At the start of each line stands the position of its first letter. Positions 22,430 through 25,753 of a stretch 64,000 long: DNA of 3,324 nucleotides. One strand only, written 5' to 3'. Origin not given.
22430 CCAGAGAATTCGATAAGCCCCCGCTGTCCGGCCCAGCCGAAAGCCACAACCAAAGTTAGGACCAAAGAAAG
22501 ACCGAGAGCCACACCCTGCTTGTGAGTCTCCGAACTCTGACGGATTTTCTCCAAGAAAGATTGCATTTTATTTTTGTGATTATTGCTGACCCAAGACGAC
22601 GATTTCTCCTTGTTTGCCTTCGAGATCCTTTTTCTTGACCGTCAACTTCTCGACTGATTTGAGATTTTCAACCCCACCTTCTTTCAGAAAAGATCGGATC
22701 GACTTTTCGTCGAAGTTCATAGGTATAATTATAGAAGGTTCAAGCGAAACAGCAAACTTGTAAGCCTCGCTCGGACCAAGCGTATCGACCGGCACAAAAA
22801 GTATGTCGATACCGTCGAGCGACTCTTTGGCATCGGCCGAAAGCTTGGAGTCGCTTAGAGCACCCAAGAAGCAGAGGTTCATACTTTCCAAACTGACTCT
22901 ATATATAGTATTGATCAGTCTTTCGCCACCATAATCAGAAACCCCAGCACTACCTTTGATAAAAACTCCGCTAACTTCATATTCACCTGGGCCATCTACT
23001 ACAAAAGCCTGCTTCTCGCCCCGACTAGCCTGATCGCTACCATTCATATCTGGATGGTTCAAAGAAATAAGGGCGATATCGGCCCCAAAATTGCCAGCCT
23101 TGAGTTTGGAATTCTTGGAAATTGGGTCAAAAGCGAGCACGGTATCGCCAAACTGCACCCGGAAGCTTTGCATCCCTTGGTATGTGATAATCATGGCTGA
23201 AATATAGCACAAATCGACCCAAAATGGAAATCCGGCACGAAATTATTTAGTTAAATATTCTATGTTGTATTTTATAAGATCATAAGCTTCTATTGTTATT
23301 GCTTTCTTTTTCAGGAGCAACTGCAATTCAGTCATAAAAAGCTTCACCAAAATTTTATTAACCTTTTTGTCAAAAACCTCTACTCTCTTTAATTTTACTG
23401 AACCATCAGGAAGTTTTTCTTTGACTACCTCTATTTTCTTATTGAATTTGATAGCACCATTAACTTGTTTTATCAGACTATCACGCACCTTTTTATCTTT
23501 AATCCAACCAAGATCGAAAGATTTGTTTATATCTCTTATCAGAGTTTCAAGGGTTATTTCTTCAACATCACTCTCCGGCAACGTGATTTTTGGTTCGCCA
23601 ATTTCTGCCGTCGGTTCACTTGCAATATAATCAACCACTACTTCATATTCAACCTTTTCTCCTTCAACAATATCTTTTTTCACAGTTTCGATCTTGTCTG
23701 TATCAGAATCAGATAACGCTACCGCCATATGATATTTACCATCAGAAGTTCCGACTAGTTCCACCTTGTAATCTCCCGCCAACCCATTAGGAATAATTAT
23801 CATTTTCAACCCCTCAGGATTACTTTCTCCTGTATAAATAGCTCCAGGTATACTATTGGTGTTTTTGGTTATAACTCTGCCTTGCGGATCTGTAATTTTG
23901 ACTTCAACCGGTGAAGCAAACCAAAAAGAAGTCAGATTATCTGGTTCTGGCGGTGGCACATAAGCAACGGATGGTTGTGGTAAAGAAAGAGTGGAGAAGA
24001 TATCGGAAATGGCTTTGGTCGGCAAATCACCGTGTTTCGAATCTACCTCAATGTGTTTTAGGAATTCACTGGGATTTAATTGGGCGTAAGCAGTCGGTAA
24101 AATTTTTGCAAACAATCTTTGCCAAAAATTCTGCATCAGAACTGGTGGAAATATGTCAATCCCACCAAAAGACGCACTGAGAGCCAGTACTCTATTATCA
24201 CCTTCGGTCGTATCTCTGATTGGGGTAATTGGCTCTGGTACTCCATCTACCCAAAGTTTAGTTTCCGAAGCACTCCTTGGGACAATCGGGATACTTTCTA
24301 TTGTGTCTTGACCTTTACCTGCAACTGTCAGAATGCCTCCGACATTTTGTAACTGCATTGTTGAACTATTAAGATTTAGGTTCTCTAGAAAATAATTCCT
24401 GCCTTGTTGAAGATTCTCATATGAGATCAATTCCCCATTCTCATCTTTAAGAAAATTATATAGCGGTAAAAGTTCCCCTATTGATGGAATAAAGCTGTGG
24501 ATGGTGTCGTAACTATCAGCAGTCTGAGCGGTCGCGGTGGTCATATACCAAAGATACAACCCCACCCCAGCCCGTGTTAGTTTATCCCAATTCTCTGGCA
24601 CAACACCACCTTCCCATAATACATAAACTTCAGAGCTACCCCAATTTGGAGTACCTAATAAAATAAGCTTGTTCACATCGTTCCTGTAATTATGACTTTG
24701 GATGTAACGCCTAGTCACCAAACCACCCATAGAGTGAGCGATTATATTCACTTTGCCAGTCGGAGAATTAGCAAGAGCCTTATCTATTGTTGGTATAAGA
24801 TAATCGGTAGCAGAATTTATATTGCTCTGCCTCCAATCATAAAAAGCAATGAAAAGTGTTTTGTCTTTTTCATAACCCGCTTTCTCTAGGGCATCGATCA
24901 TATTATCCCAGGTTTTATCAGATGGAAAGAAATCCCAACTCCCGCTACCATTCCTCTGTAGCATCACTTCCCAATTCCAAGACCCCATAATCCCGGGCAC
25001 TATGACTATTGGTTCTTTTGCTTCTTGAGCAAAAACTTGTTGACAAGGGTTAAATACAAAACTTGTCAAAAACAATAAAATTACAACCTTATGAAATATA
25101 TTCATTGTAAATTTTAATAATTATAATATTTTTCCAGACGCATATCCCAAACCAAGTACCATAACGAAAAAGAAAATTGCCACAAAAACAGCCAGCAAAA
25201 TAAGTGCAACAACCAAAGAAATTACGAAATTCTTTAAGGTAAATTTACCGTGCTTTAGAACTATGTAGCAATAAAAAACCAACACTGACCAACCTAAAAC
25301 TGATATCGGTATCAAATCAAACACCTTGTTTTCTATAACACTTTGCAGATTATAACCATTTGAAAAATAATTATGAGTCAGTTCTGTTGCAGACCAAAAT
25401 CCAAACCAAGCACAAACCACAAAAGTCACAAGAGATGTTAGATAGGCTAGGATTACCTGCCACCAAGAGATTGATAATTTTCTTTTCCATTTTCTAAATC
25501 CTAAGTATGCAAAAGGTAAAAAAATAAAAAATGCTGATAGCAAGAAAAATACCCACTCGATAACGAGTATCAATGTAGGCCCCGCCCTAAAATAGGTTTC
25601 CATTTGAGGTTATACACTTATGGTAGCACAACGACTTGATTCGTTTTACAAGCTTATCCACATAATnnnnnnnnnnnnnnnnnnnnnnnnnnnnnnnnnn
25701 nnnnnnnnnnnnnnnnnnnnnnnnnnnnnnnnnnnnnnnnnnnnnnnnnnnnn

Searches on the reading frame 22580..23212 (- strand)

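Call 4: search_protein_families(library=pfam, proteins=[window:22580-23212:-], max_evalue=0.01)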
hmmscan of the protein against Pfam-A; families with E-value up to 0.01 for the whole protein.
window:22580-23212:- (210 aa): 1 family
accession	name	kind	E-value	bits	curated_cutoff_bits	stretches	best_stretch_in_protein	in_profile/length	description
PF13483.12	Lactamase_B_3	-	9.4e-23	81.4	24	1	9-165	2-159/160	Beta-lactamase superfamily domain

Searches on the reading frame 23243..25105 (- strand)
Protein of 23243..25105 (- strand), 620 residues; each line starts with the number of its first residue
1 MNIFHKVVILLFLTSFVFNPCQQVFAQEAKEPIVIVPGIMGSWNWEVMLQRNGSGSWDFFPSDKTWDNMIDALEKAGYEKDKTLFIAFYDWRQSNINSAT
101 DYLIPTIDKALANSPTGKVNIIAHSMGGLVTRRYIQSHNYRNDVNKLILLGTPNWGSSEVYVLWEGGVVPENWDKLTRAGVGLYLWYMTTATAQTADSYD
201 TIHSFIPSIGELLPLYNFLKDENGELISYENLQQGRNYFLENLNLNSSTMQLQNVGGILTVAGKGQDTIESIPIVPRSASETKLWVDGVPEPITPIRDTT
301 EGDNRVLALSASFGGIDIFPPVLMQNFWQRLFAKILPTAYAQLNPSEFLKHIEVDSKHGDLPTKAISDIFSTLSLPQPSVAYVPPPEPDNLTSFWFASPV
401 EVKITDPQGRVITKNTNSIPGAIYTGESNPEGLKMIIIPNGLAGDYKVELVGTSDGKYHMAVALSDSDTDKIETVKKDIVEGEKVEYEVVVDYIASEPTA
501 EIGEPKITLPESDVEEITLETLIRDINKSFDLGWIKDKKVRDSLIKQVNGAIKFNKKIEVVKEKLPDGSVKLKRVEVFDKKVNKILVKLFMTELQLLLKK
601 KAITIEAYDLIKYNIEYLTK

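Call 4: search_protein_families(library=pfam, proteins=[window:23243-25105:-], max_evalue=0.01)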
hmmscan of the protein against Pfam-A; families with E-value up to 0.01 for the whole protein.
window:23243-25105:- (620 aa): 9 families
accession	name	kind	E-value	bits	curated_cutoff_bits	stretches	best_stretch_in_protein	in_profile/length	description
PF02450.21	LCAT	-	5.4e-17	62.5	21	1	64-164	67-172/392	Lecithin:cholesterol acyltransferase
PF07819.20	PGAP1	-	2e-07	31.4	24.3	1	102-154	71-129/233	PGAP1-like alpha/beta domain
PF02089.21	Palm_thioest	-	6.1e-07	29.8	26.8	1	114-174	70-124/254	Palmitoyl protein thioesterase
PF00561.26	Abhydrolase_1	-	1.4e-06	28.6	25.8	1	32-155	2-105/245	alpha/beta hydrolase fold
PF12146.15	Hydrolase_4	-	1.6e-05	24.8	27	1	101-158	60-115/239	Serine aminopeptidase, S33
PF01674.24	Lipase_2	-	2.2e-05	24.5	20.3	1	31-144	2-102/219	Lipase (class 2)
PF24096.1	DUF7379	-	4.3e-05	24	33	1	112-190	65-140/191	Domain of unknown function (DUF7379)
PF06028.17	DUF915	-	0.002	18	22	1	83-153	69-142/255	Alpha/beta hydrolase of unknown function (DUF915)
PF06821.19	Ser_hydrolase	-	0.0032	17.8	22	0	106-154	45-92/172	Serine hydrolase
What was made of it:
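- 23243..25105 (-): Secreted LCAT-type alpha/beta-hydrolase (lipase/esterase-like, AHSMGG nucleophile elbow, N-terminal signal-like segment). Resident cargo of the slot, not part of the RM cassette. Pfam LCAT 5.4e-17 (call 4).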

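Call 5: search_protein_families(library=ncbifam, proteins=[window:23243-25105:-], max_evalue=0.01)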
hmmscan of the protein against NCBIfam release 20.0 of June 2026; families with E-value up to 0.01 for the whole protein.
window:23243-25105:- (620 aa): 0 families

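Call 6: search_protein_families(library=padloc, proteins=[window:23243-25105:-], max_evalue=0.01)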
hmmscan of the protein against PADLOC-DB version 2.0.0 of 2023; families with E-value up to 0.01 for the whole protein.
window:23243-25105:- (620 aa): 0 families

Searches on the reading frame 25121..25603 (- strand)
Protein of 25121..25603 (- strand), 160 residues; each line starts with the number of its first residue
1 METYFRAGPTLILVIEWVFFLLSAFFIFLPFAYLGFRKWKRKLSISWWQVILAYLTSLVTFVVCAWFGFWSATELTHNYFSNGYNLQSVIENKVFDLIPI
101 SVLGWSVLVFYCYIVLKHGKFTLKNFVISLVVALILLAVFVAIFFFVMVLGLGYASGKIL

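Call 4: search_protein_families(library=pfam, proteins=[window:25121-25603:-], max_evalue=0.01)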
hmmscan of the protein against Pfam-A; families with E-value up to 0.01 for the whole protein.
window:25121-25603:- (160 aa): 0 families

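Call 5: search_protein_families(library=ncbifam, proteins=[window:25121-25603:-], max_evalue=0.01)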
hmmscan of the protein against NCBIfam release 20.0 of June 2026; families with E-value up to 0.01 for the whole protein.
window:25121-25603:- (160 aa): 0 families

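Call 6: search_protein_families(library=padloc, proteins=[window:25121-25603:-], max_evalue=0.01)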
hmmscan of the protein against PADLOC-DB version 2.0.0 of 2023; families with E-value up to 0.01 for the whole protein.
window:25121-25603:- (160 aa): 0 families
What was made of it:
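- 25121..25603 (-): 160-aa multi-pass membrane protein of unknown function. An orphan that is not linked to the cassette elsewhere. No family hit (calls 4-6).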
